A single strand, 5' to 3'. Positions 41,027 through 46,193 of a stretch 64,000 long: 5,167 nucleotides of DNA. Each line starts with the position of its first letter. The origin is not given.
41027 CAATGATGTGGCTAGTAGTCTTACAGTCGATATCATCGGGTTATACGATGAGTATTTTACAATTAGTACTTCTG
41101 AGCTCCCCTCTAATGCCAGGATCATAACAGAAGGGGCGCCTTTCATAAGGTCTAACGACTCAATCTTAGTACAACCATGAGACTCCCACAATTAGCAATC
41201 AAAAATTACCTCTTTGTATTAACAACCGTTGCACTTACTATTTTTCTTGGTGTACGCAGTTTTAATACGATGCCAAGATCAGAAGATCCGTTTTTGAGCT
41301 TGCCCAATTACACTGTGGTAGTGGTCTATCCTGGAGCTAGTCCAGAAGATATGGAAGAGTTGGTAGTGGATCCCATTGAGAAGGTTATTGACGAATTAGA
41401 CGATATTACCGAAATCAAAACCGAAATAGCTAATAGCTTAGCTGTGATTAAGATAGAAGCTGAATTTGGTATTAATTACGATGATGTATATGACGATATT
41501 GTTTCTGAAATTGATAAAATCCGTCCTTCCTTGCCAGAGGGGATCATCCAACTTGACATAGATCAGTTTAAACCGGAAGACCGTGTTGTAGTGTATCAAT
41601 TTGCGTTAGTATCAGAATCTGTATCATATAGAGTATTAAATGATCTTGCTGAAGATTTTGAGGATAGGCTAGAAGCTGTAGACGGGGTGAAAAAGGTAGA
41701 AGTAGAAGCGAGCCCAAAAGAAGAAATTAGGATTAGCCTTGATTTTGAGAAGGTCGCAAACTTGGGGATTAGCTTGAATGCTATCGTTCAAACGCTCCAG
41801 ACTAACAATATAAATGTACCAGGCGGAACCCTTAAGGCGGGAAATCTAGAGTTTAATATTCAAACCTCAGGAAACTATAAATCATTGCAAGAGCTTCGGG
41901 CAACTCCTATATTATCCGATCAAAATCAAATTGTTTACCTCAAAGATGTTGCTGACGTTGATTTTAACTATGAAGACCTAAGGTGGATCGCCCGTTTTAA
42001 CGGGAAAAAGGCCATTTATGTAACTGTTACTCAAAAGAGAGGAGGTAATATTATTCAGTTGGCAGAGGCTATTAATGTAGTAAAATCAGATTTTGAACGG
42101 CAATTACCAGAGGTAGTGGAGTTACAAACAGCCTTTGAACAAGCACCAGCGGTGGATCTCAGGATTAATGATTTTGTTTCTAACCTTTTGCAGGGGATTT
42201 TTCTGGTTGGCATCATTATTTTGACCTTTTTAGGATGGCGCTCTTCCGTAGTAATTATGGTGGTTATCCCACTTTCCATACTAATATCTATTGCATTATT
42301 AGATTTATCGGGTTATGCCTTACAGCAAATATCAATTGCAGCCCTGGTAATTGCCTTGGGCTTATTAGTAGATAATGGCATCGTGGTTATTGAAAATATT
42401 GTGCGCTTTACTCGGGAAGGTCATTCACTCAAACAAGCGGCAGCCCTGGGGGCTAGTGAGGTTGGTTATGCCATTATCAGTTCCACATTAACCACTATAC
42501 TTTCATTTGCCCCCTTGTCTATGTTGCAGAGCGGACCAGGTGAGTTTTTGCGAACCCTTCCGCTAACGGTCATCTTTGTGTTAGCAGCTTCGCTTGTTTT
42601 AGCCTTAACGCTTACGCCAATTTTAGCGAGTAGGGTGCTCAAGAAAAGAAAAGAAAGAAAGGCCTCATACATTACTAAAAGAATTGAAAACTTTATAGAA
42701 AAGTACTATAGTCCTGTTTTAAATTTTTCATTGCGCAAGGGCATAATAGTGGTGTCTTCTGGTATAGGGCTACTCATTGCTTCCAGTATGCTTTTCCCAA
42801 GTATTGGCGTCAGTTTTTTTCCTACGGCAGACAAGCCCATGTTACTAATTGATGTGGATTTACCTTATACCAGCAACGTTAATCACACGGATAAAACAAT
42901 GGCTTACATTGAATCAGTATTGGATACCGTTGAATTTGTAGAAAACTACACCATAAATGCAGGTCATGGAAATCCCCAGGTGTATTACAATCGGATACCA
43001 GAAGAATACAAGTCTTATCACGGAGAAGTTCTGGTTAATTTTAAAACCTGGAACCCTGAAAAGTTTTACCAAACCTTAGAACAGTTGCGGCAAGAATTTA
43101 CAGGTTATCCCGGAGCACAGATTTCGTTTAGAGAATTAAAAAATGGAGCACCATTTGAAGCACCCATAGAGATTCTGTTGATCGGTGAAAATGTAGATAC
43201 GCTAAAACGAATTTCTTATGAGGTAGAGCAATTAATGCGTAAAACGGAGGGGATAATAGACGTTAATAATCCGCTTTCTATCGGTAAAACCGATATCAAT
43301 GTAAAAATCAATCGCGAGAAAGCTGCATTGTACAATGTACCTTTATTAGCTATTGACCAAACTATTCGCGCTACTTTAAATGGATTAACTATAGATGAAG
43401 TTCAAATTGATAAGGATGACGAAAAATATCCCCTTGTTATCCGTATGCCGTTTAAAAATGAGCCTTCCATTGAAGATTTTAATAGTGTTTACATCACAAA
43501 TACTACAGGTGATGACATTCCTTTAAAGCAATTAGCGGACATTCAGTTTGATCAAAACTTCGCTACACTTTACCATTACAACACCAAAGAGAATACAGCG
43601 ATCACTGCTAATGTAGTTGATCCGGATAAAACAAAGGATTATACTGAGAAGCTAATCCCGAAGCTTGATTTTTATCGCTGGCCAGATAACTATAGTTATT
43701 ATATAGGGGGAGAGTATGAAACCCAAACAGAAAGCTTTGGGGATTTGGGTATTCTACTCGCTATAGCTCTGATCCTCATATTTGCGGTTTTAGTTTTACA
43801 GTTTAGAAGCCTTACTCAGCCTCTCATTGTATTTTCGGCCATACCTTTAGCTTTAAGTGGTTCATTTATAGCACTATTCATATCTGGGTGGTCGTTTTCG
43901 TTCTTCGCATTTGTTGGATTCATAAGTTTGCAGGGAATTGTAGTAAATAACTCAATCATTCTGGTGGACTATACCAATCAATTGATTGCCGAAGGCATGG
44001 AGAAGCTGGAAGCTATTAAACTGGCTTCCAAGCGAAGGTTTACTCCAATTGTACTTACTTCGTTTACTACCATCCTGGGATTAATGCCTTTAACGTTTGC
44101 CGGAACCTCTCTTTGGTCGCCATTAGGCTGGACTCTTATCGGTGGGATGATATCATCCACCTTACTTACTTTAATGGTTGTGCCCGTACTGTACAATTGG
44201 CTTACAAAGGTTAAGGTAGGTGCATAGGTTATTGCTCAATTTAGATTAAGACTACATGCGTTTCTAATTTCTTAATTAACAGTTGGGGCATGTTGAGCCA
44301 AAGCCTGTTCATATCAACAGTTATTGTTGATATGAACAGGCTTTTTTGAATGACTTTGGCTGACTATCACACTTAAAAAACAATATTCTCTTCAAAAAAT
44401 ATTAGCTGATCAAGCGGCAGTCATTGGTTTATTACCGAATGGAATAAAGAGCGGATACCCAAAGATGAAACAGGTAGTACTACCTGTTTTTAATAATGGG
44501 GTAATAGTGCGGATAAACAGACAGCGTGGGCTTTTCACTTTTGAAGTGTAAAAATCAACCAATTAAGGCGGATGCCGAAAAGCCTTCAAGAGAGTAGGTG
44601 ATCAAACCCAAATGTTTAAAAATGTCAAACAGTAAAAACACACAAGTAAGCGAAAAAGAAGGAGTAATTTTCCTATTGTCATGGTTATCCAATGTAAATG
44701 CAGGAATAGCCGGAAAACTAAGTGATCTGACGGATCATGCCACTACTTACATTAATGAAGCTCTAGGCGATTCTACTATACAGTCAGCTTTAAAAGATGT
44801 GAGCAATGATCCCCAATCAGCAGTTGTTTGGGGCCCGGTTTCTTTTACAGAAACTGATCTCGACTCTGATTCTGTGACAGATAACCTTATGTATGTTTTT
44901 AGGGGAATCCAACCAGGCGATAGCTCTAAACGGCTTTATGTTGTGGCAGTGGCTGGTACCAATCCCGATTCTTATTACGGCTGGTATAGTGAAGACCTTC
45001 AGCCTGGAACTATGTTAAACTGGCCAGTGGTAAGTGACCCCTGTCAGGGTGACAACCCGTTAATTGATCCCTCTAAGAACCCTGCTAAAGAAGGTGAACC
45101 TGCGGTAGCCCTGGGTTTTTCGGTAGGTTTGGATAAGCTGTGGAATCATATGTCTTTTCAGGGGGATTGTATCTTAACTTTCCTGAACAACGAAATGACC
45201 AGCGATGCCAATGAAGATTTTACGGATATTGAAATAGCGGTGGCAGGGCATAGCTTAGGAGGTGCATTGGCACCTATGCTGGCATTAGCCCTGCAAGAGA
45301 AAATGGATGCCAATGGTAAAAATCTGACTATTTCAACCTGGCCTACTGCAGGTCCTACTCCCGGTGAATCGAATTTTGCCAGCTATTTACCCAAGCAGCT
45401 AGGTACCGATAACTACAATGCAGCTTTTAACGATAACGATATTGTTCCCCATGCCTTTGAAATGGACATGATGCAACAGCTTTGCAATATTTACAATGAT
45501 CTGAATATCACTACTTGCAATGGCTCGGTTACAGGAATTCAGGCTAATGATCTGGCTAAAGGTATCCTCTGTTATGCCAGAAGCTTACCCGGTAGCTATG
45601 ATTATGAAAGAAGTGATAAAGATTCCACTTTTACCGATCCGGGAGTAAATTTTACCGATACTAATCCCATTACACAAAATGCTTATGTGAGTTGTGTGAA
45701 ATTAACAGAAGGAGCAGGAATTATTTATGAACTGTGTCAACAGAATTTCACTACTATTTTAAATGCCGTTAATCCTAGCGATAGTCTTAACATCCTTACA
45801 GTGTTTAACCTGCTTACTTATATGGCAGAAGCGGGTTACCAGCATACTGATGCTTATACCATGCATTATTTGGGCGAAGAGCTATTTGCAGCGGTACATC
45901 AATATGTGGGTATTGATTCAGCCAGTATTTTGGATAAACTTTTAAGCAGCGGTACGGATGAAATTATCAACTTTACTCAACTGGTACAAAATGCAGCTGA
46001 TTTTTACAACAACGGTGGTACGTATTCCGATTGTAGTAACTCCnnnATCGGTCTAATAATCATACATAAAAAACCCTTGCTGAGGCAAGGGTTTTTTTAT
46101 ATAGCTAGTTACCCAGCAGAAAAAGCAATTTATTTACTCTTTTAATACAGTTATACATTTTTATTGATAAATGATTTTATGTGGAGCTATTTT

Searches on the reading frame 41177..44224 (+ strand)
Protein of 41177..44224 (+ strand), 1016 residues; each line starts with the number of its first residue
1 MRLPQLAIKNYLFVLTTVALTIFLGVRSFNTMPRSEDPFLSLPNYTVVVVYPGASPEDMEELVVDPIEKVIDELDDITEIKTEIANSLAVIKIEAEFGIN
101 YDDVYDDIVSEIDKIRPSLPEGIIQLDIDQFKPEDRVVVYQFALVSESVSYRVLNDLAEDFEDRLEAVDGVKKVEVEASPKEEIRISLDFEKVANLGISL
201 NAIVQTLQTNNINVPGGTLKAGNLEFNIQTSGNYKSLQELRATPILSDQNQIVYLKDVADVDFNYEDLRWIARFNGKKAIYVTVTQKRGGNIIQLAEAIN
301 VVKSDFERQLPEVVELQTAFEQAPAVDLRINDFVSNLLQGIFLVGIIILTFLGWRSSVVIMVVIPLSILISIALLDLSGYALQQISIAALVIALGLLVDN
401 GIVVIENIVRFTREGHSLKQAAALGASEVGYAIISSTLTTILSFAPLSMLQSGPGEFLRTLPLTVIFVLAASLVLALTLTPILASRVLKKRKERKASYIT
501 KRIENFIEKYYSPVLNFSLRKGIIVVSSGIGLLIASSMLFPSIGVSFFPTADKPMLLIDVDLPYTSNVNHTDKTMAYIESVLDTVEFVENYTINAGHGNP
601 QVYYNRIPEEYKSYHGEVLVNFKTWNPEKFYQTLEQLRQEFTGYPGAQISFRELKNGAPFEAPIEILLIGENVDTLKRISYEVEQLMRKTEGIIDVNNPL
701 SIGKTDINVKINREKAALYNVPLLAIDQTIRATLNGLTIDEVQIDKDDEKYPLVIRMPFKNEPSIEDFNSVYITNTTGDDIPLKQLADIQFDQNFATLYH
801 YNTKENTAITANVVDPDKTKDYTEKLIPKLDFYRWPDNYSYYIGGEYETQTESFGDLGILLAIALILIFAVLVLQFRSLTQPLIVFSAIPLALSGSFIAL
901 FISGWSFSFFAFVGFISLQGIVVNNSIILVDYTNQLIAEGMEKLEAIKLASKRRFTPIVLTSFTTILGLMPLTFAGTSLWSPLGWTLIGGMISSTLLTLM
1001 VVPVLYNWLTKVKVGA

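Call 51: search_protein_families(library=pfam, proteins=[window:41177-44224:+], max_evalue=0.001)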
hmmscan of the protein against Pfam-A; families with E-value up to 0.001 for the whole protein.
window:41177-44224:+ (1016 aa): 3 families
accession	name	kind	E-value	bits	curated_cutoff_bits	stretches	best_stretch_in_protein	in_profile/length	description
PF00873.25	ACR_tran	-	3e-200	667.9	28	1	5-1007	3-1018/1021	AcrB/AcrD/AcrF family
PF03176.21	MMPL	-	1.1e-09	38.2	20.5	1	853-1006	141-299/333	MMPL family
PF00403.32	HMA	-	0.00045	21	24.8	0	67-96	16-45/62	Heavy-metal-associated domain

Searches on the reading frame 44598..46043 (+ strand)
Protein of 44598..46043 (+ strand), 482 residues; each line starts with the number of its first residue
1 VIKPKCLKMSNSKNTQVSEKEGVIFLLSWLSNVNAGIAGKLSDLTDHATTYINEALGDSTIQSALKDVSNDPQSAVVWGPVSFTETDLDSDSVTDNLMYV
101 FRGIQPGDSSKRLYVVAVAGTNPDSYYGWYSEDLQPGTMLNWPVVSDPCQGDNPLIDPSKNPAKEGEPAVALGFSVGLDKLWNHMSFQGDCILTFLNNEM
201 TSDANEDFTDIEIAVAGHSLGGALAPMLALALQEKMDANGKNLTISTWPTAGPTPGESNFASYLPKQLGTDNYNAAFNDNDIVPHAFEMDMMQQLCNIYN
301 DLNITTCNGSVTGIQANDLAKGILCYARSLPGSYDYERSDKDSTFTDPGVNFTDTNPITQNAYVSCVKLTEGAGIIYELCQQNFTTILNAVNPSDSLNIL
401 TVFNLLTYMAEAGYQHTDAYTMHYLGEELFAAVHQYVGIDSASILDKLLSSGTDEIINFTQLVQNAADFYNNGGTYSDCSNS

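Call 51: search_protein_families(library=pfam, proteins=[window:44598-46043:+], max_evalue=0.001)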
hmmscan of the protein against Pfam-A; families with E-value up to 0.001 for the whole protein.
window:44598-46043:+ (482 aa): 1 family
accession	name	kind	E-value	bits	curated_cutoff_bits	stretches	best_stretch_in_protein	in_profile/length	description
PF01764.32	Lipase_3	-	2e-12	47.6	22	1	199-288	52-137/140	Lipase (class 3)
